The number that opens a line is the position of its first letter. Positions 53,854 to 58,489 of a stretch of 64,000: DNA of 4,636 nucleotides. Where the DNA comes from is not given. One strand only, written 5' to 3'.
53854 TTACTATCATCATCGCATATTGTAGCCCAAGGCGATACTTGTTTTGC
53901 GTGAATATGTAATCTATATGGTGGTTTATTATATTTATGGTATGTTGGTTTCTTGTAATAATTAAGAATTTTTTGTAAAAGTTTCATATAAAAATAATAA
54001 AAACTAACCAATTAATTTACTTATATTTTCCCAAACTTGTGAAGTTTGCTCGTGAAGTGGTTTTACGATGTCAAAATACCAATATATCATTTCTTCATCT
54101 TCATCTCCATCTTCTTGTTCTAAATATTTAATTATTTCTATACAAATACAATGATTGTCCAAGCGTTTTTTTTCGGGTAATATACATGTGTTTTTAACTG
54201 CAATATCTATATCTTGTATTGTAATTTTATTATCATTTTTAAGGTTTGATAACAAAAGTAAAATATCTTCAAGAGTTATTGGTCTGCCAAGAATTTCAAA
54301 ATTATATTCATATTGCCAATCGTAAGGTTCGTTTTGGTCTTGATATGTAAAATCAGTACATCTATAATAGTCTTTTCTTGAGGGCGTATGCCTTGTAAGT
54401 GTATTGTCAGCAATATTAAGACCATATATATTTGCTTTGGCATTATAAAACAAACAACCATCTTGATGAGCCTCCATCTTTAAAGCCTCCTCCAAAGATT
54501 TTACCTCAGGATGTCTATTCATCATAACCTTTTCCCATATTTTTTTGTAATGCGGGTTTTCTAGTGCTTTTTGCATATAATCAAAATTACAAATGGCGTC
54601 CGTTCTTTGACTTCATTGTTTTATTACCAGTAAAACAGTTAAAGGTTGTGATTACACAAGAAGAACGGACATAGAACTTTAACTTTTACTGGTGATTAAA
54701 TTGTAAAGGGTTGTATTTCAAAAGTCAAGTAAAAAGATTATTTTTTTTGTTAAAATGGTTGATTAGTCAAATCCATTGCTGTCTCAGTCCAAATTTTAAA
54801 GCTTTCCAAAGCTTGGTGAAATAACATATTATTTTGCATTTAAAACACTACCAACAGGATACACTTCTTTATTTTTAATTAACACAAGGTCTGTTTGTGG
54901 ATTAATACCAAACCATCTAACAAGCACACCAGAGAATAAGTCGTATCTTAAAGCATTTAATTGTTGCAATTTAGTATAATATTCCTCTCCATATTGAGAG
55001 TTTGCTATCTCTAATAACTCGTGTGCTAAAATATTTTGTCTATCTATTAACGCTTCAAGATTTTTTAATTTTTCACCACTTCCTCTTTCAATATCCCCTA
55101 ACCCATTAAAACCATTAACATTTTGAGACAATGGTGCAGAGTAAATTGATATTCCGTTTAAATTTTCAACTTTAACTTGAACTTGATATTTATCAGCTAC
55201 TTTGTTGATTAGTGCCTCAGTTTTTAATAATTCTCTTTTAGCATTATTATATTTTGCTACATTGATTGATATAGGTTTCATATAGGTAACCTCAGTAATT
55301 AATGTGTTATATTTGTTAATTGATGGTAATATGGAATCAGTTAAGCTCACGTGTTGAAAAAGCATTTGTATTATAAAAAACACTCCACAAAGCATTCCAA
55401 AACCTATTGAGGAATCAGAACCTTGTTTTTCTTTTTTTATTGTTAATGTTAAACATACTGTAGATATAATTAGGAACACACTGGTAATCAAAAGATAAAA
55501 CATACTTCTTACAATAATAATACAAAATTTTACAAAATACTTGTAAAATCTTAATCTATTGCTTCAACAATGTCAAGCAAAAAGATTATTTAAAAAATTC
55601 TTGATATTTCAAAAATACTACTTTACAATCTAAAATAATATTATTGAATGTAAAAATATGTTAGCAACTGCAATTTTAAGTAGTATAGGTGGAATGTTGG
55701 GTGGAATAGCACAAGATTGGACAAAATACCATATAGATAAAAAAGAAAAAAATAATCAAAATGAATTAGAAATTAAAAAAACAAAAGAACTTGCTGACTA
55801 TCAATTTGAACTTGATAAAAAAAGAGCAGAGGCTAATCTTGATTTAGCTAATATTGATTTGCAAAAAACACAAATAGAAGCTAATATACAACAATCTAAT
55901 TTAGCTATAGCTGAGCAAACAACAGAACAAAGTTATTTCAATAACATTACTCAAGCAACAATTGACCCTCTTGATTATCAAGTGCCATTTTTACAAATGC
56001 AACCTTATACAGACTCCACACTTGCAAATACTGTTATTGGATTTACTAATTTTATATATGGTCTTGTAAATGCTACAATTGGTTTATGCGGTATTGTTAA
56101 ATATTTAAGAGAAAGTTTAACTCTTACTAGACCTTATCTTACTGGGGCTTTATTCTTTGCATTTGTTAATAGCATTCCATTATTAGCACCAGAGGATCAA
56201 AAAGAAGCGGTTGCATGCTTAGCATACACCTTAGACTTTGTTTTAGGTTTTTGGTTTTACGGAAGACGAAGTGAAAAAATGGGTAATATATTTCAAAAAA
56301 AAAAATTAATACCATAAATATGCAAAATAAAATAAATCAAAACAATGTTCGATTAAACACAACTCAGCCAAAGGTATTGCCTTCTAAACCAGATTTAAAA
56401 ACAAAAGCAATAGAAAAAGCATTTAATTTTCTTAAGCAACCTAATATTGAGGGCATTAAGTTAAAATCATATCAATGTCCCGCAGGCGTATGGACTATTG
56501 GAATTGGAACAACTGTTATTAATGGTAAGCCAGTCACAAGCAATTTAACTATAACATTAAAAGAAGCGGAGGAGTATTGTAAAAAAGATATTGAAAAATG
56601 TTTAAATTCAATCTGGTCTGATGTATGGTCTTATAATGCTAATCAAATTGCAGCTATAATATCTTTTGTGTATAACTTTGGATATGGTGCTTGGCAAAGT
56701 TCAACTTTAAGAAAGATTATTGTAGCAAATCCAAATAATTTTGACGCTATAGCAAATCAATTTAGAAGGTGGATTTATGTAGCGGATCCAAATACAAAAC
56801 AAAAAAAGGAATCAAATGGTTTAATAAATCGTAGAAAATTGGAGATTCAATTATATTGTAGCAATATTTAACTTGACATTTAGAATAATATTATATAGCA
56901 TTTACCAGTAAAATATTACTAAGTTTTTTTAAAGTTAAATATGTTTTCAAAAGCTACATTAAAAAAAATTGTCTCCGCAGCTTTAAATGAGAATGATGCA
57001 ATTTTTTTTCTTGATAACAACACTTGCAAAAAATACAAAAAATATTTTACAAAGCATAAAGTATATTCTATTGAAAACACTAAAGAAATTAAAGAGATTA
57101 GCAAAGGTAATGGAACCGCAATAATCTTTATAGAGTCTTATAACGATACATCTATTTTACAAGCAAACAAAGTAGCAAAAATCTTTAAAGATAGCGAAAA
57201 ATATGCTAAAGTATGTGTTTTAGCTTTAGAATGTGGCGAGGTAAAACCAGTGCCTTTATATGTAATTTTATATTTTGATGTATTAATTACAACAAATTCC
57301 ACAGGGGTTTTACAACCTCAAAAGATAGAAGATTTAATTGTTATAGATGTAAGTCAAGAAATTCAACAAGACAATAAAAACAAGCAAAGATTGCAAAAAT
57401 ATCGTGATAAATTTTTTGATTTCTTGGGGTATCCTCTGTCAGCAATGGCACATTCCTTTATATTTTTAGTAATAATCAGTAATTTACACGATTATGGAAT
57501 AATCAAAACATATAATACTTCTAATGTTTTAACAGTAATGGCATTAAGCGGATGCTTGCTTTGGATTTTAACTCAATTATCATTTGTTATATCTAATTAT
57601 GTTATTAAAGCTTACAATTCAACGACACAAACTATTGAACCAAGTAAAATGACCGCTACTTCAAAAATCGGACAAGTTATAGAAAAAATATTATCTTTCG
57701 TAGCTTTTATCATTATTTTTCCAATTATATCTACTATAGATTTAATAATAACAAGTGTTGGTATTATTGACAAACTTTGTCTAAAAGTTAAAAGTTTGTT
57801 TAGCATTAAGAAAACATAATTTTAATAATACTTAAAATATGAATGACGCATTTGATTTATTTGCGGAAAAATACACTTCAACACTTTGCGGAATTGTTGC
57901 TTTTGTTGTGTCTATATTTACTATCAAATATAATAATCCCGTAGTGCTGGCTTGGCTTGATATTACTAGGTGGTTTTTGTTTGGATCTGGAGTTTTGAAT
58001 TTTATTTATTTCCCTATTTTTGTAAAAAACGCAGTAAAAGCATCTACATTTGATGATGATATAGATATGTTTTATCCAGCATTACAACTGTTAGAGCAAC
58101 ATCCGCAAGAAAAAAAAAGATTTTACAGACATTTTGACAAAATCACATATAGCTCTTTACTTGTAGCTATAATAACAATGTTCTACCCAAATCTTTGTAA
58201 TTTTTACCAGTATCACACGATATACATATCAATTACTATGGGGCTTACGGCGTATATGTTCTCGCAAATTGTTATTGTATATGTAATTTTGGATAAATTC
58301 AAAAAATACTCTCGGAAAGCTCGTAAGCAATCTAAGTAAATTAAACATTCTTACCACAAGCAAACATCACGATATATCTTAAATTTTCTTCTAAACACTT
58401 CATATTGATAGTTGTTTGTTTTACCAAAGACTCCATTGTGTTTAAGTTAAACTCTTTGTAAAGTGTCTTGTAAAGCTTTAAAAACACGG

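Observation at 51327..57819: Uncharacterised conserved domain present three times (A1, A2, and an N-terminal fusion to a membrane protein beside the endolysin)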

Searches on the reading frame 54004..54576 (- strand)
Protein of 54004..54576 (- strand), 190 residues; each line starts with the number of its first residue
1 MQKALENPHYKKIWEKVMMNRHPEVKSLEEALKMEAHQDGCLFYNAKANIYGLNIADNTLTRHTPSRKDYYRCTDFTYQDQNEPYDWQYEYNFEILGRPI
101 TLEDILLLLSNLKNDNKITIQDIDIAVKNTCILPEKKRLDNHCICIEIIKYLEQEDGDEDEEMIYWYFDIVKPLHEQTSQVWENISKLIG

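Call 4: search_protein_families(library=pfam, proteins=[window:54004-54576:-], max_evalue=1)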
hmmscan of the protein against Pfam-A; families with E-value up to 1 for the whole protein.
window:54004-54576:- (190 aa): 0 families

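Call 10: search_protein_families(library=phrogs, proteins=[window:54004-54576:-], max_evalue=0.1)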
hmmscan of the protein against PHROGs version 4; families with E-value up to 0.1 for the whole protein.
window:54004-54576:- (190 aa): 0 families

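Call 61: search_protein_families(library=ncbifam, proteins=[window:54004-54576:-], max_evalue=0.1)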
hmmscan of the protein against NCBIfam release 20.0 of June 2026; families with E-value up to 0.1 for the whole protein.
window:54004-54576:- (190 aa): 0 families

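Call 62: search_protein_families(library=padloc, proteins=[window:54004-54576:-], max_evalue=0.1)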
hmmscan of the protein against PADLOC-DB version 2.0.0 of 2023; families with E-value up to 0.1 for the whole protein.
window:54004-54576:- (190 aa): 0 families

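Call 64: find_homologous_proteins(query=window:54004-54576:-, max_evalue=0.001)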
Query window:54004-54576:- (190 aa): 90 proteins with E <= 0.001 among 165 candidates.
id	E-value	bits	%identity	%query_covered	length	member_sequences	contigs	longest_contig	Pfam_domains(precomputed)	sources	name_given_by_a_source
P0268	1.8e-122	424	99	99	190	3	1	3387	-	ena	-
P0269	1.0e-104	366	87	99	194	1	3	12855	-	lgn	-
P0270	4.8e-77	276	71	100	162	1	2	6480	-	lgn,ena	-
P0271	1.1e-71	259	67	99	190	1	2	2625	-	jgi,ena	-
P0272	2.7e-67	244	67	99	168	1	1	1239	-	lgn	-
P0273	2.8e-61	225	61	99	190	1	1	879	-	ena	-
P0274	3.1e-58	215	58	100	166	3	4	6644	-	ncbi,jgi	jgi:hypothetical protein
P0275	2.1e-55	205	55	99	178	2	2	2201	-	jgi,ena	-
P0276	2.6e-55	205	59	99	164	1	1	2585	-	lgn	-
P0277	1.2e-52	197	56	99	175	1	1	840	-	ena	-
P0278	3.2e-51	192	51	99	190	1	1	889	-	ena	-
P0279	3.1e-49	185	48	99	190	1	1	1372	-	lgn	-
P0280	9.8e-34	135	44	99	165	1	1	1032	-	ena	-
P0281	9.5e-28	115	43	100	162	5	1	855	-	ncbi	-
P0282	3.3e-27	113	40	99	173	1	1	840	-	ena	-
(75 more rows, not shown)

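Call 66: search_solved_structures(query=A6, max_evalue=10, show_alignments=1)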
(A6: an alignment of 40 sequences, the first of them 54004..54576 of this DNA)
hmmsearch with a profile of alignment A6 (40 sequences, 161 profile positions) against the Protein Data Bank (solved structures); distinct sequences matched with E-value up to 10: 2.
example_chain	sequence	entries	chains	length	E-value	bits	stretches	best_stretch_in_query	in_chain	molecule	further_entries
7oxw_A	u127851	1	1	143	0.084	16.1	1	84-149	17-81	Cellular retinoic acid-binding protein 2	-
9cmr_A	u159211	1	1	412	0.35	14.1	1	91-150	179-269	E3 ubiquitin-protein ligase TOM1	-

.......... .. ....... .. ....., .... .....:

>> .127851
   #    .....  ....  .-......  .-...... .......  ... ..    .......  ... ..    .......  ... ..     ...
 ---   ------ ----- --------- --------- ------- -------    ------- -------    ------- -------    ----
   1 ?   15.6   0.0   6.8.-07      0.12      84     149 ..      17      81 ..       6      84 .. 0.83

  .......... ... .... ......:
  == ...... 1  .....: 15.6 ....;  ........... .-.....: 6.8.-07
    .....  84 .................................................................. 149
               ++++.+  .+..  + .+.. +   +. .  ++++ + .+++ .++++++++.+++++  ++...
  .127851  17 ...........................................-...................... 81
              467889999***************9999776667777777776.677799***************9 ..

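Call 67: search_protein_families(library=phrogs, alignment_id=A6, max_evalue=0.01)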
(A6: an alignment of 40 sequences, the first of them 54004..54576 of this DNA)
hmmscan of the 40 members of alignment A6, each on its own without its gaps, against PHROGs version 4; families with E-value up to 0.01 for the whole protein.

A. member 1, window:54004-54576:- (190 aa): 0 families

B. families by the number of members that match (of 40 scanned): 1 family
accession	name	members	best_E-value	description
phrog_12149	-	1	0.0075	-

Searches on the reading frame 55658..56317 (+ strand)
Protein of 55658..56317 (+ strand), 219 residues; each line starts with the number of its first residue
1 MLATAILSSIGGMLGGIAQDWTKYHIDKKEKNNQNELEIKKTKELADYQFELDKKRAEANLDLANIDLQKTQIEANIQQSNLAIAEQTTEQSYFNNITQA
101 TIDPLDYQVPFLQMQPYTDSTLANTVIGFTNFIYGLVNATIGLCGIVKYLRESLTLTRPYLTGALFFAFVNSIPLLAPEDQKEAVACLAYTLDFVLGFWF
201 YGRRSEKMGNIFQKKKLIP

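Call 10: search_protein_families(library=phrogs, proteins=[window:55658-56317:+], max_evalue=0.1)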
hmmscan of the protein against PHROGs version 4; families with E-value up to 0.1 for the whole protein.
window:55658-56317:+ (219 aa): 1 family
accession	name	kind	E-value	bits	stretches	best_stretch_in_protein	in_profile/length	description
phrog_6637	-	unknown function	0.0025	18.8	0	1-86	1-84/160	-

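Call 61: search_protein_families(library=ncbifam, proteins=[window:55658-56317:+], max_evalue=0.1)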
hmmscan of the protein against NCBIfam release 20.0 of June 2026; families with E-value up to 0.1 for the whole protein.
window:55658-56317:+ (219 aa): 4 families
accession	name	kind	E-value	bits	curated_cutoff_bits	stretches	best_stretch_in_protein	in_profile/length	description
NF053802.1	FPM13_fam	exception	0.0033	17.5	210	1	23-89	30-95/113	FPM13 family metalloprotein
NF049924.1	PTSGlctlSorbSrlE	equivalog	0.0066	15.5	400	1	69-178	135-240/330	PTS glucitol/sorbitol transporter subunit IIB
NF053524.1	thylo_ssl2009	equivalog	0.012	16.3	58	1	10-86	17-80/90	ssl2009 family thylakoid membrane protein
NF007785.0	PRK10476.1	equivalog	0.037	12.8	376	1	49-100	83-133/347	multidrug transporter subunit MdtN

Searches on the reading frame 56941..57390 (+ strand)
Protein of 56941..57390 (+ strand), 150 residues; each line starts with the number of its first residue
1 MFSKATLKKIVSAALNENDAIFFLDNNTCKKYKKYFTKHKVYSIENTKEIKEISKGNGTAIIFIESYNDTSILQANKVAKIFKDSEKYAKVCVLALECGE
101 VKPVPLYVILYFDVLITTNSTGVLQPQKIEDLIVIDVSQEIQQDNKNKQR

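Call 36: predict_structure(alignment_id=A5)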
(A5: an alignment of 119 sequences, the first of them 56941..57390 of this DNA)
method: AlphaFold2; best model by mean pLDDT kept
length: 150 residues; sequences in the alignment: 119
mean_pLDDT: 89.4   pTM: 0.86
mean pLDDT of the five models: 89.4, 89.1, 88.2, 87.5, 73.7
residues with pLDDT >= 90: 102; 70-90: 40; 50-70: 6; < 50: 2
segments of 3 or more residues with pLDDT < 50: none
pLDDT, mean of each block of 10 residues (from residue 1): 88 93 95 94 85 85 94 92 90 95 68 94 93 94 81
secondary structure, 60 per line:
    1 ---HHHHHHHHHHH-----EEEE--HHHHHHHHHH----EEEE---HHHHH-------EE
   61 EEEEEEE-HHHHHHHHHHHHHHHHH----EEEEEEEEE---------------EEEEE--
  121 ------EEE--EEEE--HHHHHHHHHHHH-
elements in order: H4-14 E20-23 H26-35 E40-43 H47-51 E59-67 H69-85 E90-98 E114-118 E127-129 E132-135 H138-149

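Call 40: fold_search(model_id=the predicted structure, library=pdb)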
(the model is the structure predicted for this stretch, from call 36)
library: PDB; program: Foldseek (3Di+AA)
matches with E <= 10: 1288; with E <= 0.001: 1
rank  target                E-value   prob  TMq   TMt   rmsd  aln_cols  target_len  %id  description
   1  2aeu                  9.1e-04  1.00  0.41  0.20   5.4       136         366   16  MJ0158, apo form (released 2005-10-04)
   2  8yq0_L                3.2e-03  1.00  0.64  0.35   4.2       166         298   14  Crystal structure of human phosphoribosyl pyrophosphate synthetase 1(PRPS1) chimera swapped with three residues from P (released 2025-03-19)
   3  8ypy_D                4.7e-03  1.00  0.60  0.34   4.6       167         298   12  Crystal strcuture of human phosphoribosyl pyrophosphate synthetase2 (PRPS2) in complex with ligands (released 2025-03-19)
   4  1dkr_B                5.6e-03  1.00  0.63  0.34   4.3       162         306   15  CRYSTAL STRUCTURES OF BACILLUS SUBTILIS PHOSPHORIBOSYLPYROPHOSPHATE SYNTHETASE: MOLECULAR BASIS OF ALLOSTERIC INHIBITI (released 2000-04-05)
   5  8yq0_Q                6.4e-03  1.00  0.63  0.35   4.4       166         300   13  Crystal structure of human phosphoribosyl pyrophosphate synthetase 1(PRPS1) chimera swapped with three residues from P (released 2025-03-19)
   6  5esw_A                7.7e-03  0.99  0.45  0.37   4.0       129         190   12  Crystal structure of Apo hypoxanthine-guanine phosphoribosyltransferase from Legionella pneumophila (released 2016-03-30)
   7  6igs_A                7.7e-03  0.93  0.39  0.37   6.3       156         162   11  Crystal structure of HPRT from F. tularensis with Zinc (released 2019-10-02)
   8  8yq0_I                8.2e-03  1.00  0.63  0.33   4.4       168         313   14  Crystal structure of human phosphoribosyl pyrophosphate synthetase 1(PRPS1) chimera swapped with three residues from P (released 2025-03-19)
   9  8yi9_A                8.2e-03  1.00  0.58  0.32   4.5       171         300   12  human PRPS2 isoform2 (released 2025-03-05)
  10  4f8e_A                9.3e-03  1.00  0.60  0.33   5.0       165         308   14  Crystal structure of human PRS1 D52H mutant (released 2013-05-22)
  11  8yq0_H                9.9e-03  1.00  0.64  0.35   4.5       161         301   14  Crystal structure of human phosphoribosyl pyrophosphate synthetase 1(PRPS1) chimera swapped with three residues from P (released 2025-03-19)
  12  4f8e_B                9.9e-03  1.00  0.60  0.32   4.8       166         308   14  Crystal structure of human PRS1 D52H mutant (released 2013-05-22)
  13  5esx_B                1.1e-02  0.99  0.44  0.36   7.6       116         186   13  Crystal structure of hypoxanthine-guanine phosphoribosyltransferase complexed with GMP from Legionella pneumophila (released 2016-03-30)
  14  5esw_B                1.1e-02  0.96  0.46  0.38   8.3       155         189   15  Crystal structure of Apo hypoxanthine-guanine phosphoribosyltransferase from Legionella pneumophila (released 2016-03-30)
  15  1dje                  1.2e-02  0.98  0.39  0.18   4.4       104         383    9  CRYSTAL STRUCTURE OF THE PLP-BOUND FORM OF 8-AMINO-7-OXONANOATE SYNTHASE (released 2000-12-04)
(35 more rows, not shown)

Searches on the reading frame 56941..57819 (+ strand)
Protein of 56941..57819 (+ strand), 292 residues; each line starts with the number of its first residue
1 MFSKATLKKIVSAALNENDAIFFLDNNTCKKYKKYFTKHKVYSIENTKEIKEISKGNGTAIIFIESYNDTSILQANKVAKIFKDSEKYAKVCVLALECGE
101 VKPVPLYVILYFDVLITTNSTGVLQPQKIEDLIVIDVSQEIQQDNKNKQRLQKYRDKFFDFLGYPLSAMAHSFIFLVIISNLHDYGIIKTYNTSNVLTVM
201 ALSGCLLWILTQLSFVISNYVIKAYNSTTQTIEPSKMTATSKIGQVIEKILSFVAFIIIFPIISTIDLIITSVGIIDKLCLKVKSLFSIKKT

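Call 4: search_protein_families(library=pfam, proteins=[window:56941-57819:+], max_evalue=1)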
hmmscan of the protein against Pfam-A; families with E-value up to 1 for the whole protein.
window:56941-57819:+ (292 aa): 1 family
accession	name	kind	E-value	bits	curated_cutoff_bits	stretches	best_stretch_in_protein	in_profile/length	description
PF25742.1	Phage_Gene33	-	0.053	14.2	27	0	30-100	34-95/100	Phage Gene 33 protein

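Call 10: search_protein_families(library=phrogs, proteins=[window:56941-57819:+], max_evalue=0.1)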
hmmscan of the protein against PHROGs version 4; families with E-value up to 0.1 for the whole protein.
window:56941-57819:+ (292 aa): 1 family
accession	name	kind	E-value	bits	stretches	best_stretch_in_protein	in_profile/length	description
phrog_34097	-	unknown function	0.027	15.2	0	212-237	23-48/66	-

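Call 23: find_homologous_proteins(query=window:56941-57819:+, max_evalue=0.01)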
Query window:56941-57819:+ (292 aa): 15 proteins with E <= 0.01 among 1035 candidates.
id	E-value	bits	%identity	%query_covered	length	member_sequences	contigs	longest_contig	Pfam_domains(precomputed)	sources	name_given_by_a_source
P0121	1.1e-178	610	99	100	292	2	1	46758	-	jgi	jgi:hypothetical protein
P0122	1.8e-169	580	95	100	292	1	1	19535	-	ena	-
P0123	1.9e-161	554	88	100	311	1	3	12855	-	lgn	-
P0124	2.4e-159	547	88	100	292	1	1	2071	-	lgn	-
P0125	2.6e-155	534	85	100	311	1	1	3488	-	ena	-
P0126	3.4e-153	527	84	100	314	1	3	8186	-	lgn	-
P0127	2.0e-134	465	77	100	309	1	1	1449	-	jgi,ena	-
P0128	9.9e-132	456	77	96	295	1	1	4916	-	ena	-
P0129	5.7e-112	391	68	96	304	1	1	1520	-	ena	-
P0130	2.6e-103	363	64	96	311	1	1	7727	-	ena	-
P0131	6.5e-95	336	85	64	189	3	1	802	-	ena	-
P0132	5.8e-92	326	71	77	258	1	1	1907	-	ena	-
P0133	4.6e-87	310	59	89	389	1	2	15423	-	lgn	-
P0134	1.2e-75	272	82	53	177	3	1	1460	-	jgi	-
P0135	1.6e-63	233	56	49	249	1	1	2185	-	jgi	-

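Call 54: find_encoding_contigs(protein=P0133, flank=10000, max_places=2)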
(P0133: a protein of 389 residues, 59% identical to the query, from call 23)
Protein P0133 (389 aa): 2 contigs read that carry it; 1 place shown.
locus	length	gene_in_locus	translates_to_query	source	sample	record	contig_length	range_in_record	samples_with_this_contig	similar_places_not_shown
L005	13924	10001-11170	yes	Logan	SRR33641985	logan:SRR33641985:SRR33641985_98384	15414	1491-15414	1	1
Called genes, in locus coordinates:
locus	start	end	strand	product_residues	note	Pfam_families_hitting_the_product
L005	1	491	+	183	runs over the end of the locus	PF11753:DUF3310 (weak)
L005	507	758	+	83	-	-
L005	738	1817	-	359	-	PF01467:CTP_transf_like, PF00293:NUDIX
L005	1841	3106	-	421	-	PF18127:NAMPT_N, PF04095:NAPRTase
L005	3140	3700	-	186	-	-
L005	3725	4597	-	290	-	-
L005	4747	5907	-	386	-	PF12323:HTH_OrfB_IS605, PF01385:OrfB_IS605, PF07282:Cas12f1-like_TNB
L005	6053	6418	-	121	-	-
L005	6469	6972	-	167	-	-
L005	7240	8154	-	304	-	PF08501:Shikimate_dh_N, PF01488:Shikimate_DH (weak)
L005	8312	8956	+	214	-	-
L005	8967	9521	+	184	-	PF00959:Phage_lysozyme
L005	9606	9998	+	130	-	-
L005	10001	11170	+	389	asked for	-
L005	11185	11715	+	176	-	-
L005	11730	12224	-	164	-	-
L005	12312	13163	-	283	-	-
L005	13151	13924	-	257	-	?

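Call 61: search_protein_families(library=ncbifam, proteins=[window:56941-57819:+], max_evalue=0.1)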
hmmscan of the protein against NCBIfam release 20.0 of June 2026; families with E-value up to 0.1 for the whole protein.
window:56941-57819:+ (292 aa): 1 family
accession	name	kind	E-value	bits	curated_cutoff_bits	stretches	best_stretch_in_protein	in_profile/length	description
NF002557.0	PRK02122.1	subfamily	0.04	12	384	1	38-109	8-78/653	glucosamine-6-phosphate deaminase-like protein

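Call 62: search_protein_families(library=padloc, proteins=[window:56941-57819:+], max_evalue=0.1)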
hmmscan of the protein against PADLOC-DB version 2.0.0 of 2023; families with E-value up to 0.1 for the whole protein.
window:56941-57819:+ (292 aa): 0 families

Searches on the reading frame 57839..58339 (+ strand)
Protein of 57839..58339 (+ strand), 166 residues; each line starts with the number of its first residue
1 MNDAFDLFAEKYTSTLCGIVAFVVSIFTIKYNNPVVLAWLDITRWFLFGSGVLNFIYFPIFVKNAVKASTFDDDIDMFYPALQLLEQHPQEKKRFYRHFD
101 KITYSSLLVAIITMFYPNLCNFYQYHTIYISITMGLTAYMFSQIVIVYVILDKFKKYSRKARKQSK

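Call 10: search_protein_families(library=phrogs, proteins=[window:57839-58339:+], max_evalue=0.1)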
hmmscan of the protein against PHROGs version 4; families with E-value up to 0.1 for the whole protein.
window:57839-58339:+ (166 aa): 0 families

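Call 61: search_protein_families(library=ncbifam, proteins=[window:57839-58339:+], max_evalue=0.1)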
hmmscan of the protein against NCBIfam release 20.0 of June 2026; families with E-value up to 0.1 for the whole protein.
window:57839-58339:+ (166 aa): 1 family
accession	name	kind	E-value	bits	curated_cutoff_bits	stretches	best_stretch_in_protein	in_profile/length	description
NF046117.1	SCO4848_fam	hypoth_equivalog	0.035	14.1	45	0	44-71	6-34/70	SCO4848 family membrane protein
